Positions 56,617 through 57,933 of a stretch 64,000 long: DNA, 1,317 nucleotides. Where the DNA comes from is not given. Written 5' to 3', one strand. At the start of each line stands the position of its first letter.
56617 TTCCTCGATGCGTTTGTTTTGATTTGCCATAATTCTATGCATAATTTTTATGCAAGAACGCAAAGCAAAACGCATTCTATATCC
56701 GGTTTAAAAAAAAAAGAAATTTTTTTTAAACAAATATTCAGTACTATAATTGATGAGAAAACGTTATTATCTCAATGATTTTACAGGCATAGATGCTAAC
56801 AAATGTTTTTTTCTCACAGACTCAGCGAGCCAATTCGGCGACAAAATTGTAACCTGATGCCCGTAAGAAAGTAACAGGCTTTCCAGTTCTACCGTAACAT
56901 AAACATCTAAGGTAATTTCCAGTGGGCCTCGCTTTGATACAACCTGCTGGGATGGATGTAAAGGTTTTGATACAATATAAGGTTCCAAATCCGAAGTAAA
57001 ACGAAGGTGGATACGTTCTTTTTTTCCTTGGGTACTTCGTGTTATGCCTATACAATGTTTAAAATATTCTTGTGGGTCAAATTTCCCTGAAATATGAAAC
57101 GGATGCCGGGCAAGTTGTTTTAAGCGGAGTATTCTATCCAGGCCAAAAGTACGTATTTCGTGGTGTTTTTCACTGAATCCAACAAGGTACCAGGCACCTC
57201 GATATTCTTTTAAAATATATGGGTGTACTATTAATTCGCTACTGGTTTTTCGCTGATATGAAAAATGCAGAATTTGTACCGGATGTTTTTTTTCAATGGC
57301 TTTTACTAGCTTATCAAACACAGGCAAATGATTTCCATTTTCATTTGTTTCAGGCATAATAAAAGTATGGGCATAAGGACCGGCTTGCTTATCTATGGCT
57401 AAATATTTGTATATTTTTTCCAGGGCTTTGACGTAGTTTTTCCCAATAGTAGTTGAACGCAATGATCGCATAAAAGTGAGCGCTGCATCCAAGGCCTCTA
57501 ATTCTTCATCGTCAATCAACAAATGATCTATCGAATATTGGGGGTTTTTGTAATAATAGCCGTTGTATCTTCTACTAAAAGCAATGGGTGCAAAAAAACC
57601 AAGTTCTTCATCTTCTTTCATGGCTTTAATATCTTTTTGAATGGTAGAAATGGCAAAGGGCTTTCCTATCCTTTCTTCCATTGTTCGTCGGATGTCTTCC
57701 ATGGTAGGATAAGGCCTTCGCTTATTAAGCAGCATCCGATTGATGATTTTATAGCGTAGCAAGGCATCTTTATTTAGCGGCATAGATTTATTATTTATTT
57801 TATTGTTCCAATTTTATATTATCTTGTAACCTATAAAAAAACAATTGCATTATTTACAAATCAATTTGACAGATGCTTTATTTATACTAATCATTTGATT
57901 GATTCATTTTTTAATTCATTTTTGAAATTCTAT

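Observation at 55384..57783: WYL-domain regulator followed by an operon of three small uncharacterised proteins: candidate undescribed WYL-controlled module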

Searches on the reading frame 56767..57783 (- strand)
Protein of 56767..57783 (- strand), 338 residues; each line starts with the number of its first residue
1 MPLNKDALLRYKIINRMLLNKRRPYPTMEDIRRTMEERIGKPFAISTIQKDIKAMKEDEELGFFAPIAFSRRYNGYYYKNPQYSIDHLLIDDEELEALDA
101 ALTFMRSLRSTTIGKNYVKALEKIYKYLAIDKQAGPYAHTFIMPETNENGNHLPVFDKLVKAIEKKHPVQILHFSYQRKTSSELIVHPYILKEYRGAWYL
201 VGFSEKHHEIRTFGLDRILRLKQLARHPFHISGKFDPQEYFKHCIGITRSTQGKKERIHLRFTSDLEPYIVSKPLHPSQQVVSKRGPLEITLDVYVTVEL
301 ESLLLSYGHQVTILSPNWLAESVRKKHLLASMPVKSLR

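Call 3: search_protein_families(library=pfam, proteins=[window:56767-57783:-], max_evalue=1)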
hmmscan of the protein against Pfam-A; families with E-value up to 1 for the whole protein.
window:56767-57783:- (338 aa): 2 families
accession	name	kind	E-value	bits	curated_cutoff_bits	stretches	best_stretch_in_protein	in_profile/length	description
PF13280.12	WYL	-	4.1e-17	62.4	21.8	1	154-222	1-69/70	WYL domain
PF25583.1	WCX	-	1.1e-08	35.8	23.9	1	255-325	2-70/76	WCX domain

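Call 4: search_protein_families(library=padloc, proteins=[window:56767-57783:-], max_evalue=1)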
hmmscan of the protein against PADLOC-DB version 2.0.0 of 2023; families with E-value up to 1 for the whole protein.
window:56767-57783:- (338 aa): 5 families
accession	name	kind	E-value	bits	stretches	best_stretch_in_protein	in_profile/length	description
PDLC01652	WYL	-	1e-30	105.2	1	152-326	16-157/162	"CAS-I,CAS-II,CAS-III,CAS-IV,CAS-V,CAS-VI; associated_signaling"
PDLC01457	WYL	-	2.9e-22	77.4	1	46-317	33-227/229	"CAS-I,CAS-II,CAS-III,CAS-IV,CAS-V,CAS-VI; associated_signaling"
PDLC01766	Cas3c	-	1.2e-16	58.1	1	137-325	118-307/1009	-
PDLC01484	WYL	-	7.2e-05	20.1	1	159-232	214-293/437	"CAS-I,CAS-II,CAS-III,CAS-IV,CAS-V,CAS-VI; associated_signaling"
PDLC01510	WYL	-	7.2e-05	20.1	1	159-232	214-293/437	"CAS-I,CAS-II,CAS-III,CAS-IV,CAS-V,CAS-VI; associated_signaling"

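Call 5: search_protein_families(library=ncbifam, proteins=[window:56767-57783:-], max_evalue=1)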
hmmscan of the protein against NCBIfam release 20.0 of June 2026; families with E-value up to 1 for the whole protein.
window:56767-57783:- (338 aa): 1 family
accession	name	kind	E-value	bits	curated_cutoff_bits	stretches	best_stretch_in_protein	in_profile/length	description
TIGR03985.1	TIGR03985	hypoth_equivalog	0.0081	15.7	60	1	155-226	21-99/249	TIGR03985 family CRISPR-associated protein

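Call 10: search_protein_families(library=phrogs, proteins=[window:56767-57783:-], max_evalue=1)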
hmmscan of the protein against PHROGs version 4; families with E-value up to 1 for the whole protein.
window:56767-57783:- (338 aa): 1 family
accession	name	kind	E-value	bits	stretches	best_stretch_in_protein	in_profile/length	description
phrog_13105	-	unknown function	7.8e-12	46.3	1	46-230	32-221/239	-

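Call 24: find_related_loci(query=window:56767-57783:-, collection=genome_contigs, flank=6000)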
Query window:56767-57783:- (338 aa) in genome_contigs; peptide patterns used: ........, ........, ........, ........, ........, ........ (x = any residue, [..] = any of these).
105 stretches matched a pattern; 20 encode a relative of the query (tblastn E <= 1e-3); 20 distinct loci.
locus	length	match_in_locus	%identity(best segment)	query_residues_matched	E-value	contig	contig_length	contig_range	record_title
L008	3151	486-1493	86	1-336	0e+0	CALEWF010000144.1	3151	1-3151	MAG: uncultured Flavobacteriales bacterium isolate R1_Bin_METABAT__303_1 genome assembly, contig: c_000003396081, whole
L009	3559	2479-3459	54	1-327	7e-122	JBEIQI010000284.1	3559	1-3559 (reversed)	MAG: Flavobacteriales bacterium isolate Sample-107-S7-bin-116 Sample_107_S7-bin_116-k141_90293, whole genome shotgun seq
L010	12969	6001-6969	38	1-323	2e-72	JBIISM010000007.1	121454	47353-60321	MAG: Bacteroidia bacterium isolate ME2004-05-19_3300042291_group2_bin176 Rohwer_bin1028_scaffold_22_c1, whole genome sho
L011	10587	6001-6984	39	1-323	5e-70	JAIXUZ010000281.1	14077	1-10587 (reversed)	MAG: Bacteroidetes bacterium isolate D1_MAG_00048 pond_D1_MAG_00048_000000000364, whole genome shotgun sequence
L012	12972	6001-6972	38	1-323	4e-70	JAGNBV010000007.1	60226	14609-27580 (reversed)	MAG: Bacteroidales bacterium isolate Go_SlDig_bin_165 Go_SlDig_1236_length_60226_cov_19.206992, whole genome shotgun seq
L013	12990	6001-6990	36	1-330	4e-69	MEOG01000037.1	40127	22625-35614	MAG: Bacteroidetes bacterium GWF2_35_48 gwf2_scaffold_1886, whole genome shotgun sequence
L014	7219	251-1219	36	1-323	5e-69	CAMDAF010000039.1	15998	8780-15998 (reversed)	MAG: Chitinophaga pinensis isolate MH-08apr19-138 genome assembly, contig: MH-08apr19-C8311, whole genome shotgun sequen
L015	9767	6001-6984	42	1-326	5e-81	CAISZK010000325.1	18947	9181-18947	MAG: uncultured Bacteroidetes bacterium isolate AlinenLipids_bin-4460 genome assembly, contig: bin-4460:325/476, whole g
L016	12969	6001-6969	38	1-323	5e-70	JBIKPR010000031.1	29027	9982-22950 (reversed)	MAG: Bacteroidia bacterium isolate ME2015-05-02_3300035682_group6_bin77 Rohwer_bin1030_scaffold_642_c1, whole genome sho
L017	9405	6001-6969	37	1-323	7e-68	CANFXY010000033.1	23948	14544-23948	MAG: Bacteroidetes bacterium isolate Jr-16oct17-93 genome assembly, contig: Jr-16oct17-C3908, whole genome shotgun seque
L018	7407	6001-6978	35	1-327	2e-67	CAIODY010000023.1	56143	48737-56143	uncultured bacterium isolate Umea3p1_bin-1165 genome assembly, contig: bin-1165:023/134, whole genome shotgun sequence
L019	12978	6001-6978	36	1-326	3e-66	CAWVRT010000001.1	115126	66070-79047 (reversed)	MAG TPA_asm: uncultured Chitinophagales bacterium isolate ERR3589587_concoct_54 genome assembly, contig: ERZ7462733.70,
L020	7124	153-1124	36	1-323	1e-65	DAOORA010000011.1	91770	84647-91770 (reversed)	MAG TPA_asm: Bacteroidales bacterium isolate AMR_MDS_2557 NODE_230_length_91770_cov_34.396195, whole genome shotgun sequ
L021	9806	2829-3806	34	1-326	9e-65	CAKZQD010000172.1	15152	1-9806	MAG TPA_asm: uncultured Bacteroidetes bacterium isolate ERR2094166_bin.73_CONCOCT_v1.1_MAG genome assembly, contig: ERZ6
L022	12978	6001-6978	36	1-325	4e-64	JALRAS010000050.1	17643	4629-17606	MAG: Bacteroidia bacterium isolate HJW.53 NODE_50_length_17643_cov_4.031254, whole genome shotgun sequence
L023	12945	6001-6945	37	1-316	5e-63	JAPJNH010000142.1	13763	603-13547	MAG: Chitinophagales bacterium isolate MAG22 k99_2105524, whole genome shotgun sequence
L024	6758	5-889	37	33-327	1e-60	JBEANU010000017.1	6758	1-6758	MAG: Bacteroidota bacterium isolate marshallgulch_2019_sw_WHONDRS-S19S_0035_B_bin.5 scaffold_302688, whole genome shotgu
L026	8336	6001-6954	35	1-316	9e-58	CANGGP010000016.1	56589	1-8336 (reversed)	MAG: Sphingobacteriaceae bacterium isolate Jr-28aug17-7 genome assembly, contig: Jr-28aug17-C580, whole genome shotgun s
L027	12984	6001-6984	34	1-325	3e-56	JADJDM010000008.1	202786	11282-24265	MAG: Bacteroidetes bacterium isolate Aved_18-Q3-R54-62_MAXAC.142 tig00013184-10-2032900, whole genome shotgun sequence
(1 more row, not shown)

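Call 41: search_protein_families(library=pfam, proteins=[L023:7505-8671:+, L010:4618-5124:-, L010:7481-9928:-, L022:7739-8572:+, L011:8083-8478:+, L024:2015-2776:+, L026:7125-7838:+, L027:5345-5992:+, L024:3110-3607:+, L020:1850-2920:-], max_evalue=0.01)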
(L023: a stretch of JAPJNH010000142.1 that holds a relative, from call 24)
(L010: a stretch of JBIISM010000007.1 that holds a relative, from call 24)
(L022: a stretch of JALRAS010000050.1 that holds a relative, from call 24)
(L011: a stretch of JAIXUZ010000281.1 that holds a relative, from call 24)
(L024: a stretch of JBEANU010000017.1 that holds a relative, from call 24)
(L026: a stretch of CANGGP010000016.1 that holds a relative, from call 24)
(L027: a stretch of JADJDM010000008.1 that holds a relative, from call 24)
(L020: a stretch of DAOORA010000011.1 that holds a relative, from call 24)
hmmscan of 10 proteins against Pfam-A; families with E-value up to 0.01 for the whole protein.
L023:7505-8671:+ (388 aa): 0 families

L010:4618-5124:- (168 aa): 0 families

L010:7481-9928:- (815 aa): 3 families
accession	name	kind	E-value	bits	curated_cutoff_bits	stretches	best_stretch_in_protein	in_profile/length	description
PF13620.12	CarboxypepD_reg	-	5.7e-12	46.3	32.3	1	23-104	1-81/82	Carboxypeptidase regulatory-like domain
PF13715.12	CarbopepD_reg_2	-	1.5e-05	25.4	32.2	1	24-107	1-79/88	CarboxypepD_reg-like domain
PF07715.20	Plug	-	0.0036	18.2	23.9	1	151-234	25-106/107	TonB-dependent Receptor Plug Domain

L022:7739-8572:+ (277 aa): 1 family
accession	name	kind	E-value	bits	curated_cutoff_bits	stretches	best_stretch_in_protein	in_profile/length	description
PF06067.16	DUF932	-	3.8e-10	40.4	23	1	42-254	2-216/227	Domain of unknown function (DUF932)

L011:8083-8478:+ (131 aa): 0 families

L024:2015-2776:+ (253 aa): 0 families

L026:7125-7838:+ (237 aa): 0 families

L027:5345-5992:+ (215 aa): 2 families
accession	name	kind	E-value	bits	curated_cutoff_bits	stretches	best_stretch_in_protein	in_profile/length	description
PF00149.33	Metallophos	-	1.6e-14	55.3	21.5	1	1-181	1-190/191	Calcineurin-like phosphoesterase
PF12850.12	Metallophos_2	-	1.2e-12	48.5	27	1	1-196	1-132/154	Calcineurin-like phosphoesterase superfamily domain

L024:3110-3607:+ (165 aa): 0 families

L020:1850-2920:- (356 aa): 1 family
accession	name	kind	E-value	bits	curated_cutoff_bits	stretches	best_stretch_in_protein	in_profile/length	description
PF01501.26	Glyco_transf_8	-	1.2e-17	64.8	24.3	1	74-228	82-243/253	Glycosyl transferase family 8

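Call 57: search_solved_structures(query=window:56767-57783:-, max_evalue=1, show_alignments=2)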
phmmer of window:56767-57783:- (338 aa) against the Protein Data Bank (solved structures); distinct sequences matched with E-value up to 1: 7.
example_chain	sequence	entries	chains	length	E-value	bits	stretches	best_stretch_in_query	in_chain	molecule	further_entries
6sj9_A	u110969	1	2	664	7.7e-09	38.4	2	155-325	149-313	Proteasome accessory factor B/C (PafBC)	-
7p5x_AY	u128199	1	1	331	1.4e-08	37.5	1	72-324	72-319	Transcriptional regulator-like protein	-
9fnd_X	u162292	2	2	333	1.4e-08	37.5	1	72-324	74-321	Transcriptional regulator-like protein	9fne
7plo_O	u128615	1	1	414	0.15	14.4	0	62-122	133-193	Leucine-rich repeat protein 1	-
8bnv_A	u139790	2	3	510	0.17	14.3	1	130-224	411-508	AAA family ATPase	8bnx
7qfz_A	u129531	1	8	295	0.3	13.4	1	153-223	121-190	WYL domain-containing protein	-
1k8r_B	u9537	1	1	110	0.75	12.1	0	17-47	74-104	Protein kinase byr2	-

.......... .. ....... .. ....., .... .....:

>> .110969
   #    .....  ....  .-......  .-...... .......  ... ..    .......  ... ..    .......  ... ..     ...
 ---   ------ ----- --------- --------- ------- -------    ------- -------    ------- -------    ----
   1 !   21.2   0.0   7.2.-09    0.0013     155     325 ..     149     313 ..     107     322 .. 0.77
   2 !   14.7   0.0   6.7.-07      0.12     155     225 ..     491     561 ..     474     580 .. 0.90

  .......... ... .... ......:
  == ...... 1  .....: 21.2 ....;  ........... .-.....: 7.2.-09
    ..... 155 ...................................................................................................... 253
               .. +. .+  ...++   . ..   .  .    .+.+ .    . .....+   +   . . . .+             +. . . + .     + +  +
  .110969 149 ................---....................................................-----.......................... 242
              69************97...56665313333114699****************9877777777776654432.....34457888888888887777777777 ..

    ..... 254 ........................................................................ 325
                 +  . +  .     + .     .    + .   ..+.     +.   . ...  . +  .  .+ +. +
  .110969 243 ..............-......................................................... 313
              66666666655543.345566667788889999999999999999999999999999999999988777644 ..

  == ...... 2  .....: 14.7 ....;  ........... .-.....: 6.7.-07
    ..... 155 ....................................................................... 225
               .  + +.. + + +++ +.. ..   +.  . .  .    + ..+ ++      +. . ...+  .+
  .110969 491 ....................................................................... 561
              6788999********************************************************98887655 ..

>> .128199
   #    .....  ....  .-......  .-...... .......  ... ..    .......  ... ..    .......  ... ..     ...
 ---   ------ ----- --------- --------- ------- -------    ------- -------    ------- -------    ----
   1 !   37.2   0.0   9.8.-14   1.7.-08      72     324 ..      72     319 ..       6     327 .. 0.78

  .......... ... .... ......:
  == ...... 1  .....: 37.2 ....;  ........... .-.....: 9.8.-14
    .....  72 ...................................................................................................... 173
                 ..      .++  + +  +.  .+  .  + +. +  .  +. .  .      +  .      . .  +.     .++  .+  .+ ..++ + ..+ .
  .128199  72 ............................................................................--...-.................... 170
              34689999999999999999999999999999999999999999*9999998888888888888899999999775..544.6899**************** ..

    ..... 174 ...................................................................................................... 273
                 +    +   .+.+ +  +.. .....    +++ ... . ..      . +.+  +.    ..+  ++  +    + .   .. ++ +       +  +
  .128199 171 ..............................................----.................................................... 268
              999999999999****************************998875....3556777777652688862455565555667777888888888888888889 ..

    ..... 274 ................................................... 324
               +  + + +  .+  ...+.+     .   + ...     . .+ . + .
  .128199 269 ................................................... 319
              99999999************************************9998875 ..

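Call 71: search_protein_families(library=phrogs, proteins=[L023:7505-8671:+, L010:4618-5124:-, L016:3749-4168:-, L016:2030-2638:-], max_evalue=0.01)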
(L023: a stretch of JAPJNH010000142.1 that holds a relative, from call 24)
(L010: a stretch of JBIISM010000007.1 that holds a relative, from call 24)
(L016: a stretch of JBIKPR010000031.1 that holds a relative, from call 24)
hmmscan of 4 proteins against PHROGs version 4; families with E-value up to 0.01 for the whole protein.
L023:7505-8671:+ (388 aa): 0 families

L010:4618-5124:- (168 aa): 0 families

L016:3749-4168:- (139 aa): 0 families

L016:2030-2638:- (202 aa): 0 families

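Call 82: search_dna_similar(query=L024:1431-1877:+, collection=plasmids, mode=protein, max_evalue=0.001, max_rows=15)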
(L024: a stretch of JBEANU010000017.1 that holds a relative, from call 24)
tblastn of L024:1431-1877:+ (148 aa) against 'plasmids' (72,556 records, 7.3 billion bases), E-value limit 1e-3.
No match.

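Call 83: search_dna_similar(query=L024:1431-1877:+, collection=phages, mode=protein, max_evalue=0.001, max_rows=15)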
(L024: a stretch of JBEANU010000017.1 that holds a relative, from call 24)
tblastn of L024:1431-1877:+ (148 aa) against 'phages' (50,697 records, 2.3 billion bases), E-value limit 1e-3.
No match.

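Call 100: search_protein_families(library=pfam, alignment_id=A10, max_evalue=0.00001)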
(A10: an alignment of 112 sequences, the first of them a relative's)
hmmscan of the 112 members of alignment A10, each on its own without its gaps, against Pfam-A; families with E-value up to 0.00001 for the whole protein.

A. member 1, L009:143-592:+ (149 aa): 0 families

B. families by the number of members that match (of 112 scanned): 98 families (the first 25 are shown)
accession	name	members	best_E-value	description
PF18962.6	Por_Secre_tail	7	5.2e-13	Secretion system C-terminal sorting domain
PF00149.33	Metallophos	3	1.6e-14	Calcineurin-like phosphoesterase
PF12850.12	Metallophos_2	2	1.2e-12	Calcineurin-like phosphoesterase superfamily domain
PF13620.12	CarboxypepD_reg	2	5.7e-12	Carboxypeptidase regulatory-like domain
PF00266.25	Aminotran_5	2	2e-10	Aminotransferase class-V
PF00113.28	Enolase_C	1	6.6e-136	Enolase, C-terminal TIM barrel domain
PF00133.28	tRNA-synt_1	1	1e-123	tRNA synthetases class I (I, L, M and V)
PF13310.11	Virulence_RhuM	1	3e-110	Virulence protein RhuM family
PF00883.26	Peptidase_M17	1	1.1e-102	Cytosol aminopeptidase family, catalytic domain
PF02574.22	S-methyl_trans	1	7.2e-102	Homocysteine S-methyltransferase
PF00285.26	Citrate_synt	1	2.1e-98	Citrate synthase, C-terminal domain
PF14903.11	WG_beta_rep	1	6.4e-96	WG containing repeat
PF00733.27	Asn_synthase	1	8.2e-95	Asparagine synthase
PF07505.17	DUF5131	1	2.6e-92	Protein of unknown function (DUF5131)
PF00488.27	MutS_V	1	1.2e-83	MutS domain V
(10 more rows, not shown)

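Call 101: search_protein_families(library=padloc, proteins=[L023:7505-8671:+, L010:4618-5124:-, L022:8653-10686:+], max_evalue=0.01)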
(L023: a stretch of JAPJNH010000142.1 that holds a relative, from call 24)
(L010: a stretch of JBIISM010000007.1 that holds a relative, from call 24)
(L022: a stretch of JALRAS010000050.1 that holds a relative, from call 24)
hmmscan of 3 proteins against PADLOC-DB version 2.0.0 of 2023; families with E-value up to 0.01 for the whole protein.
L023:7505-8671:+ (388 aa): 0 families

L010:4618-5124:- (168 aa): 1 family
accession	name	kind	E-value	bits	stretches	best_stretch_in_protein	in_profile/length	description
PDLC02117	Cas7_IIIg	-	0.0083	14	0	51-126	79-152/178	-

L022:8653-10686:+ (677 aa): 8 families
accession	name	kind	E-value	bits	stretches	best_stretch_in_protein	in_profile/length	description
PDLC02196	IetA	-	3.5e-24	83.9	1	419-656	85-314/374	-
PDLC02195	IetA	-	3e-19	67.6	1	418-649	98-321/395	-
PDLC04232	IetA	-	8e-15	53.1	1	456-656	110-308/330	-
PDLC00914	TRIP13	-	5.2e-12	43.8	1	458-621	68-241/302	TRIP13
PDLC04231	IetA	-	2.1e-09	35.6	1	456-600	111-249/262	-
PDLC00915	TRIP13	-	5.9e-08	30.5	1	464-617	65-230/302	TRIP13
PDLC01993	RtcR--CARF_AAA_HTH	-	0.00017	18.2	1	413-486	156-231/523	-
PDLC04140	mad8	-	0.0034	14.9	1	459-575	24-101/314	mads_8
